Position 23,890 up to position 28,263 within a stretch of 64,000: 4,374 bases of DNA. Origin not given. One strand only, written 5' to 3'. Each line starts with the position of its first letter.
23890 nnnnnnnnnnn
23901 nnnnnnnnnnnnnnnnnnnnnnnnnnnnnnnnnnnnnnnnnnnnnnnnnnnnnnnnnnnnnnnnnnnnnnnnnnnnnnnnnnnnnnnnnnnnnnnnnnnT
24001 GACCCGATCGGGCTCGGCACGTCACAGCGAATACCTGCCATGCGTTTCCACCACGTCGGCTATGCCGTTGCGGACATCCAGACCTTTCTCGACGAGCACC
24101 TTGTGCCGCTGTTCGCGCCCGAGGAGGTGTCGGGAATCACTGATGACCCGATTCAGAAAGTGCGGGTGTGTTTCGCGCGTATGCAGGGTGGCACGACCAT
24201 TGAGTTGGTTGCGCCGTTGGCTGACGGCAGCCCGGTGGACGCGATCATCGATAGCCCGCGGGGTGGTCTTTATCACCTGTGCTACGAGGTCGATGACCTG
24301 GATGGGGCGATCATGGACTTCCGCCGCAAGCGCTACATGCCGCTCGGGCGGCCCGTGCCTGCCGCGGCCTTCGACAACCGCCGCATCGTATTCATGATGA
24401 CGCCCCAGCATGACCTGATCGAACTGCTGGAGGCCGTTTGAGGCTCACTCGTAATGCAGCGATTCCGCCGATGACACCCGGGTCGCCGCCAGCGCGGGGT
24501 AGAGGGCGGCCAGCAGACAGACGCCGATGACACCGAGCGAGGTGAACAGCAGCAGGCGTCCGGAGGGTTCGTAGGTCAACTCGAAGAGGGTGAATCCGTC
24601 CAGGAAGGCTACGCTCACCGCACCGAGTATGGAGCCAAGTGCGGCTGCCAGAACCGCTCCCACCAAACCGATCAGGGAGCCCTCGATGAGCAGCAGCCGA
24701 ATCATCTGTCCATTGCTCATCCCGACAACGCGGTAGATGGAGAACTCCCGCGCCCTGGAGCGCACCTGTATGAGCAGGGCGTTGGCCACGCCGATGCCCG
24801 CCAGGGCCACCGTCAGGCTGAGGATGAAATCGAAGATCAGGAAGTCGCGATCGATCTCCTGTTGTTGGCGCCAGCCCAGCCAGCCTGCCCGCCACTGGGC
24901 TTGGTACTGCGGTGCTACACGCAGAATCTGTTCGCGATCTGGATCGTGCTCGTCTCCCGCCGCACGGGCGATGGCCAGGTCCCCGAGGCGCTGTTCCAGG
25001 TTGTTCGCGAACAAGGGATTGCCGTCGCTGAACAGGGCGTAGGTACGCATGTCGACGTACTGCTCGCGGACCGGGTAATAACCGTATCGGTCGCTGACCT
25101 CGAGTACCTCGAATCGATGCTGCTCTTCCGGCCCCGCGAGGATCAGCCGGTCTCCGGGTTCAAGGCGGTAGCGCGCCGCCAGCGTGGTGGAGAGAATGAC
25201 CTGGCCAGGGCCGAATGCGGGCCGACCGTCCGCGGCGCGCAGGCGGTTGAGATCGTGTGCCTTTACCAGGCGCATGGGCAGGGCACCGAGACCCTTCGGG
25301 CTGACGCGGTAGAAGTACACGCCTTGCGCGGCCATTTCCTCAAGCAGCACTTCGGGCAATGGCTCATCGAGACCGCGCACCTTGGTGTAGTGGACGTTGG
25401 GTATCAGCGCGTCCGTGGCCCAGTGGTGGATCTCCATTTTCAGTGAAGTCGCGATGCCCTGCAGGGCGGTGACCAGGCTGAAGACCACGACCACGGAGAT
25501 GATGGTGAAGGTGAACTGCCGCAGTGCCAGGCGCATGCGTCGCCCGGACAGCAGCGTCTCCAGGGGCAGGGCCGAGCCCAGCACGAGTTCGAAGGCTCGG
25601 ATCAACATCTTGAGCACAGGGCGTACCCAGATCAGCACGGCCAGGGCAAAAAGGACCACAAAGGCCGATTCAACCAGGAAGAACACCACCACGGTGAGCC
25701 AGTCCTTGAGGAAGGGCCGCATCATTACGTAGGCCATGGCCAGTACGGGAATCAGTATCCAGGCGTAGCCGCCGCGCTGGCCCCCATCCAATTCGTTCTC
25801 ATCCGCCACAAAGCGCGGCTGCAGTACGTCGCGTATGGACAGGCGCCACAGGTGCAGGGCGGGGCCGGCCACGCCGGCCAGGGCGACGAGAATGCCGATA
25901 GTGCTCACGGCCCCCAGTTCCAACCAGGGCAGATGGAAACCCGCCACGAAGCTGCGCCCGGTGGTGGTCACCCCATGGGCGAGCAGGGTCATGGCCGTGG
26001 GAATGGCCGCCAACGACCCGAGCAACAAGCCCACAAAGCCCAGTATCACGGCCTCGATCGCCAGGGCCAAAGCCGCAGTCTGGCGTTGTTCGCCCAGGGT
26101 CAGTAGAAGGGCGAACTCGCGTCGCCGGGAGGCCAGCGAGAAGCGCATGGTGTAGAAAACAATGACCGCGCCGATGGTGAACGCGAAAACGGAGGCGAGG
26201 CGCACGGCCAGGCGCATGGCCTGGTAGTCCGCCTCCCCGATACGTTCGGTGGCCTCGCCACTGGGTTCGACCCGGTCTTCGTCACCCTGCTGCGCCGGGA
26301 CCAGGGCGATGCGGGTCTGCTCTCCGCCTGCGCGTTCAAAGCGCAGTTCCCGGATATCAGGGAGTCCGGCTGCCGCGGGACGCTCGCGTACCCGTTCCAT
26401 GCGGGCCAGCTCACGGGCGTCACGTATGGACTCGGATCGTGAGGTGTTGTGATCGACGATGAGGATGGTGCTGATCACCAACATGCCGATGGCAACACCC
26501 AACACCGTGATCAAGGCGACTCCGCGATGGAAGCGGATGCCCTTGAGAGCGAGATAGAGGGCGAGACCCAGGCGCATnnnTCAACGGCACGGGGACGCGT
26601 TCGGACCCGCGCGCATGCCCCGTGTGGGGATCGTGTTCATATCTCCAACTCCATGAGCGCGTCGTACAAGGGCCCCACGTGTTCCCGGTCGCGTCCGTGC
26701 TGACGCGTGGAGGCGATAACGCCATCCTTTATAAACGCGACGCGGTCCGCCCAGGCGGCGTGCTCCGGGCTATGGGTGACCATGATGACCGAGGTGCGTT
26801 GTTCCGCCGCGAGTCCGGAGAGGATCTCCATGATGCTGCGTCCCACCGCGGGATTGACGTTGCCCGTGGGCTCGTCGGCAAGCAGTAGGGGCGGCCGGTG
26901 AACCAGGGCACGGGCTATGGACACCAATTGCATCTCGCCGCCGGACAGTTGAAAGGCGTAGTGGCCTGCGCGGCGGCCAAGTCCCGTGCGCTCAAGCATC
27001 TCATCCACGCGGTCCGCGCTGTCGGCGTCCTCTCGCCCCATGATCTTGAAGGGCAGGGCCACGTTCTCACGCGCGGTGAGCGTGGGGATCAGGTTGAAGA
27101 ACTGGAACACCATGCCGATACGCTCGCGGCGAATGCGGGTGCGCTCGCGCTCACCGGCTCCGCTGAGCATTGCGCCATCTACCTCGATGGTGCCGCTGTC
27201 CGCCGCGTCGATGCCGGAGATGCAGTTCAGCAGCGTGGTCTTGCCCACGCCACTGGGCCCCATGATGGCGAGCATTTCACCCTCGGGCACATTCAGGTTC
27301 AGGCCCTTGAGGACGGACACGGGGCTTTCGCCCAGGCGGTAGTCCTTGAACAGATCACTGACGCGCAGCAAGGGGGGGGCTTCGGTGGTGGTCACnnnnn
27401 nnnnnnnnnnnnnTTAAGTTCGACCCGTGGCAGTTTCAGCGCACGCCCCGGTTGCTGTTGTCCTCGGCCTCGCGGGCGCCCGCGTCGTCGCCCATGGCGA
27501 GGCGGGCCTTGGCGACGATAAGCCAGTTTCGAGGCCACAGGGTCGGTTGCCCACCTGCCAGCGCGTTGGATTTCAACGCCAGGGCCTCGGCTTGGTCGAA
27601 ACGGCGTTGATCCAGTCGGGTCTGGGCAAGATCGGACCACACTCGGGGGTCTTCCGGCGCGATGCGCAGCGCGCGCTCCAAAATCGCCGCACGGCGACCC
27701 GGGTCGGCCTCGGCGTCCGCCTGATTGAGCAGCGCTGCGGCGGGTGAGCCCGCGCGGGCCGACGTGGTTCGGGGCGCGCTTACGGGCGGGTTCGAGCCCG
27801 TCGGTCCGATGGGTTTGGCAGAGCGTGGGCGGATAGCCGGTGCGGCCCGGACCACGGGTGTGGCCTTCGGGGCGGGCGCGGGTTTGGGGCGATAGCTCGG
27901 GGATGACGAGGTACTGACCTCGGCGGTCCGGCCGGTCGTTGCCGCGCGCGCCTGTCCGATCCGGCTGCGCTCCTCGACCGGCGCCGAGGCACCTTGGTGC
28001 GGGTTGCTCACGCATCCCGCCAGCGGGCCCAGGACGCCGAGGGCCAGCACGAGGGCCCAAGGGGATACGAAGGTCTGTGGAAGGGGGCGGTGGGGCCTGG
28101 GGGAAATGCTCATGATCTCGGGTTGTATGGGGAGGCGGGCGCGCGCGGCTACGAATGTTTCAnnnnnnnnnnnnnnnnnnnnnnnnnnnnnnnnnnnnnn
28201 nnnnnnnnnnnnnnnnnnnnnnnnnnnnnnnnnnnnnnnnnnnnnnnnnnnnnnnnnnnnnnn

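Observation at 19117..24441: Orphan carrier-protein cassette: deacetylase-like + FkbH-like loader + ACP + AAC(3)-like N-acyltransferase + epimerase-like VOC, with no PKS, NRPS or glycosyltransferase partner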

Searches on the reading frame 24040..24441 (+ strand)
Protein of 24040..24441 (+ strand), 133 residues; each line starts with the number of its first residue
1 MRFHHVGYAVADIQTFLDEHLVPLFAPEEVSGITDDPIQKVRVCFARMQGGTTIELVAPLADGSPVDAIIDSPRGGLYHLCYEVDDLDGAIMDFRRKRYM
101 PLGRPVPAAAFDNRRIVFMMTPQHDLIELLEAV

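Call 3: search_protein_families(library=pfam, proteins=[window:24040-24441:+], max_evalue=0.01)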
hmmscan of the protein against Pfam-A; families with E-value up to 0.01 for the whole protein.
window:24040-24441:+ (133 aa): 1 family
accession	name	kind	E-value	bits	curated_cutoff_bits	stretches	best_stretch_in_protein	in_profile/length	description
PF13669.12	Glyoxalase_4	-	1.3e-16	61.2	27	1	4-118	1-109/109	Glyoxalase/Bleomycin resistance protein/Dioxygenase superfamily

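Call 4: search_protein_families(library=ncbifam, proteins=[window:24040-24441:+], max_evalue=0.01)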
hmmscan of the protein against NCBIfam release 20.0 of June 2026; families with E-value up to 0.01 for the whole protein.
window:24040-24441:+ (133 aa): 1 family
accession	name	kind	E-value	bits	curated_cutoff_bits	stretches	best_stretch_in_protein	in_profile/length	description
TIGR03081.1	metmalonyl_epim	equivalog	2.7e-13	50.6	114.95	1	2-120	1-116/129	methylmalonyl-CoA epimerase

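Call 50: search_solved_structures(query=window:24040-24441:+, max_evalue=0.001, show_alignments=2)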
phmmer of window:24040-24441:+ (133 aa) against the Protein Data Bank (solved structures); distinct sequences matched with E-value up to 0.001: 7.
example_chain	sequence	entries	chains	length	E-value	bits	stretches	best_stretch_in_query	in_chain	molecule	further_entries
2qh0_A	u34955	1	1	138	6.3e-18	68.3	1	2-131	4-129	Lactoylglutathione lyase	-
3hdp_A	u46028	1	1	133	6.6e-18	68.2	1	2-131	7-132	Glyoxalase-I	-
3rmu_A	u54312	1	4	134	2e-11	47.2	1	2-119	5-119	Methylmalonyl-CoA epimerase, mitochondrial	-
6qh4_C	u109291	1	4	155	3e-11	46.7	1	2-119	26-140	Methylmalonyl-CoA epimerase, mitochondrial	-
3oa4_A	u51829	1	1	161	2.7e-07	33.8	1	3-110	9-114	glyoxalase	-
6bu2_A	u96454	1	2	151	2.6e-05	27.4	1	4-119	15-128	Glyoxalase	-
1jc4_A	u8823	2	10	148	0.00047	23.4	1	49-121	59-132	Methylmalonyl-CoA epimerase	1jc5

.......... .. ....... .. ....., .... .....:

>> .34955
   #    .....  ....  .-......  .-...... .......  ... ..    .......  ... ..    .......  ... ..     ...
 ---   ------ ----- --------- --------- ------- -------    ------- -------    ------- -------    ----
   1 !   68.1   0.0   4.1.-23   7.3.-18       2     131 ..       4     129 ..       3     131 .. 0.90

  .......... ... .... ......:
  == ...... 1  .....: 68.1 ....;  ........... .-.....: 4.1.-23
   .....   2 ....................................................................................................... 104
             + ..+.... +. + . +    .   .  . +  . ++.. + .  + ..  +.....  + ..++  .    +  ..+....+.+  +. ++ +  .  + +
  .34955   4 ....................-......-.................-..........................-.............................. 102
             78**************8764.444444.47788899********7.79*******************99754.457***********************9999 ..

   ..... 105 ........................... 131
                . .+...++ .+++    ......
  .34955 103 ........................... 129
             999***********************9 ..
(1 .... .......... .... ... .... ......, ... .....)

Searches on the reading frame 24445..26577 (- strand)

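Call 3: search_protein_families(library=pfam, proteins=[window:24445-26577:-], max_evalue=0.01)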
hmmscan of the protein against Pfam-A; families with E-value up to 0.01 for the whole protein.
window:24445-26577:- (710 aa): 2 families
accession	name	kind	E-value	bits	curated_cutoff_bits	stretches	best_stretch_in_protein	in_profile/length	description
PF02687.27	FtsX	-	5.6e-24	84.9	25.5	2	584-701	2-118/120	FtsX-like permease C-terminal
PF12704.14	MacB_PCD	-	0.00014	22.7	27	0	359-495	9-154/207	MacB-like periplasmic core domain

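Call 4: search_protein_families(library=ncbifam, proteins=[window:24445-26577:-], max_evalue=0.01)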
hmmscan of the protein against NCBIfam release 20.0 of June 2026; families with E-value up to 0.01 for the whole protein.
window:24445-26577:- (710 aa): 7 families
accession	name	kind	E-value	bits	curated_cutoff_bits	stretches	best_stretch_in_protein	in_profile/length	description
TIGR03434.1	ADOP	subfamily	3e-14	52.1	622.3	1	574-708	266-400/803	ADOP family duplicated permease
NF007826.0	PRK10535.1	equivalog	1.5e-12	46.6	966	2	584-707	529-645/648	macrolide ABC transporter ATP-binding protein/permease MacB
TIGR02212.1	lolCE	equivalog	1.3e-11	44.1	362.45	1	456-710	141-411/411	lipoprotein-releasing ABC transporter permease subunit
NF008076.0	PRK10814.1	exception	6.4e-10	38.6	473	1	581-710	266-399/399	lipoprotein-releasing ABC transporter permease subunit LolC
NF038347.1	FtsX_Gpos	exception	1.6e-05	24.4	225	1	593-647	182-236/296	permease-like cell division protein FtsX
NF008357.0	PRK11146.1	exception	0.00067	18.6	439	1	585-652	275-342/414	lipoprotein-releasing ABC transporter permease subunit LolE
NF038346.1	FtsX_actino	exception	0.00087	18.7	250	1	585-699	179-302/308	permease-like cell division protein FtsX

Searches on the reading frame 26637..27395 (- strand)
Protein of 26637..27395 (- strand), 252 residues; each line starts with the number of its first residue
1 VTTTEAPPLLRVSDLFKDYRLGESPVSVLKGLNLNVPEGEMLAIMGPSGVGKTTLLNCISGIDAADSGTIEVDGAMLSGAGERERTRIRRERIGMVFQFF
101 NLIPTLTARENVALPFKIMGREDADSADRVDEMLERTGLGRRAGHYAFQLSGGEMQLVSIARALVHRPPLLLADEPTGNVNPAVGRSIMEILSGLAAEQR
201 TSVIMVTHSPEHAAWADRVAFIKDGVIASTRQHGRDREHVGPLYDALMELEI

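Call 3: search_protein_families(library=pfam, proteins=[window:26637-27395:-], max_evalue=0.01)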
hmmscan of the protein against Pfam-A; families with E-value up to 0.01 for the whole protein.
window:26637-27395:- (252 aa): 8 families
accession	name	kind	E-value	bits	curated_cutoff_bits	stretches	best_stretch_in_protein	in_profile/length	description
PF00005.33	ABC_tran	-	7.2e-37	127.5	25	1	29-177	1-136/137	ABC transporter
PF13304.12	AAA_21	-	4.1e-09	37.4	27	1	140-211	228-301/304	AAA domain, putative AbiEii toxin, Type IV TA system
PF03193.22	RsgA_GTPase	-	0.00032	21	30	1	38-68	105-135/174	RsgA GTPase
PF13481.12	AAA_25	-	0.00065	19.8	27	0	36-57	30-51/195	AAA domain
PF02463.25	SMC_N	-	0.0036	17.2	40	0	128-220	121-209/220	RecF/RecN/SMC N terminal domain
PF13191.12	AAA_16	-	0.0044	18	32.6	1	38-62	23-48/167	AAA ATPase domain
PF13401.12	AAA_22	-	0.0055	17.5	27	0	41-63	7-29/130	AAA domain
PF13555.12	AAA_29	-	0.0065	16.6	27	0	37-59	20-42/61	P-loop containing region of AAA domain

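Call 4: search_protein_families(library=ncbifam, proteins=[window:26637-27395:-], max_evalue=0.01)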
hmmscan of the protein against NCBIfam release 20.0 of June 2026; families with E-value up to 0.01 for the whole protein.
window:26637-27395:- (252 aa): 188 families (the best 25 are shown)
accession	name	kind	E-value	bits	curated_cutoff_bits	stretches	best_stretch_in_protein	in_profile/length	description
TIGR02211.1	LolD_lipo_ex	equivalog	1.2e-58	198.3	307.75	1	9-227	1-219/221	lipoprotein-releasing ABC transporter ATP-binding protein LolD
NF038007.1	ABC_ATP_DarD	equivalog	1.2e-56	191.6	375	1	25-226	17-217/218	darobactin export ABC transporter ATP-binding protein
NF007879.0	PRK10584.1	equivalog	2e-55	188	336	1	9-227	6-224/228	putative ABC transporter ATP-binding protein YbbA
TIGR02982.1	heterocyst_DevA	subfamily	1e-54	185.5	295.8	1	10-227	2-219/220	ABC exporter ATP-binding subunit, DevA family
NF007826.0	PRK10535.1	equivalog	1.6e-53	182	966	1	8-233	3-227/648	macrolide ABC transporter ATP-binding protein/permease MacB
TIGR02673.1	FtsE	equivalog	1.8e-53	181.4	264.85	1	24-211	13-198/214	cell division ATP-binding protein FtsE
NF008639.0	PRK11629.1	equivalog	1.5e-52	178.3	360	1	8-227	5-224/234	lipoprotein-releasing ABC transporter ATP-binding protein LolD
TIGR03608.1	L_ocin_972_ABC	subfamily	2.9e-49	167.4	254.85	1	27-220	12-204/206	putative bacteriocin export ABC transporter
NF007027.0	PRK09493.1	equivalog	1.7e-48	165.1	379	1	24-229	12-216/240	glutamine ABC transporter ATP-binding protein GlnQ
NF040933.2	ABC_arch_GlcV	equivalog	1.9e-46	158.5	450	1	11-229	4-222/357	glucose ABC transporter ATP-binding protein GlcV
TIGR03265.1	PhnT2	equivalog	2.2e-44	152.1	457.7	1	25-228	16-214/353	putative 2-aminoethylphosphonate ABC transporter ATP-binding protein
TIGR03005.1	ectoine_ehuA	equivalog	2.3e-43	148.3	345.4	1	25-229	12-227/252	ectoine/hydroxyectoine ABC transporter ATP-binding protein EhuA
NF008428.0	PRK11264.1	equivalog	1.3e-42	145.8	406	1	26-229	16-224/250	L-cystine ABC transporter ATP-binding protein TcyN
TIGR02315.1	ABC_phnC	equivalog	4.8e-42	144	266.1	1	9-228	1-225/243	phosphonate ABC transporter ATP-binding protein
TIGR02314.1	ABC_MetN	equivalog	8.5e-42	143.4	499.7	1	11-227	3-219/343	methionine ABC transporter ATP-binding protein MetN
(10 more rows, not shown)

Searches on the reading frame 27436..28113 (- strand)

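Call 3: search_protein_families(library=pfam, proteins=[window:27436-28113:-], max_evalue=0.01)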
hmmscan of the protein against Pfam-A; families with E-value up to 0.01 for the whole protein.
window:27436-28113:- (225 aa): 4 families
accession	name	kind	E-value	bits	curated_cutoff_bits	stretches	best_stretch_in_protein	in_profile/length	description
PF14559.12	TPR_19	-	2.2e-05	25.1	25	1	142-178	11-47/68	Tetratricopeptide repeat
PF13428.12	TPR_14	-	0.00028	21.7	23.5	1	127-164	6-43/44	Tetratricopeptide repeat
PF13431.12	TPR_17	-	0.0016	19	24.4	1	145-177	2-34/34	Tetratricopeptide repeat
PF13371.12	TPR_9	-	0.0039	17.6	35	1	135-175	8-48/73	Tetratricopeptide repeat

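Call 4: search_protein_families(library=ncbifam, proteins=[window:27436-28113:-], max_evalue=0.01)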
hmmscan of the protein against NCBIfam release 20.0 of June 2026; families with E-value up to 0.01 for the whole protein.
window:27436-28113:- (225 aa): 2 families
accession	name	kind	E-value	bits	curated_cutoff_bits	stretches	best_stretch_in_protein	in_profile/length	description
NF052415.1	T3SS_chap_SctY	equivalog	8e-07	29.5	70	1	141-216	25-99/106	type III secretion apparatus assembly chaperone SctY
TIGR02521.1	type_IV_pilW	equivalog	0.0096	15.5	154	0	141-190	154-203/234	type IV pilus biogenesis/stability protein PilW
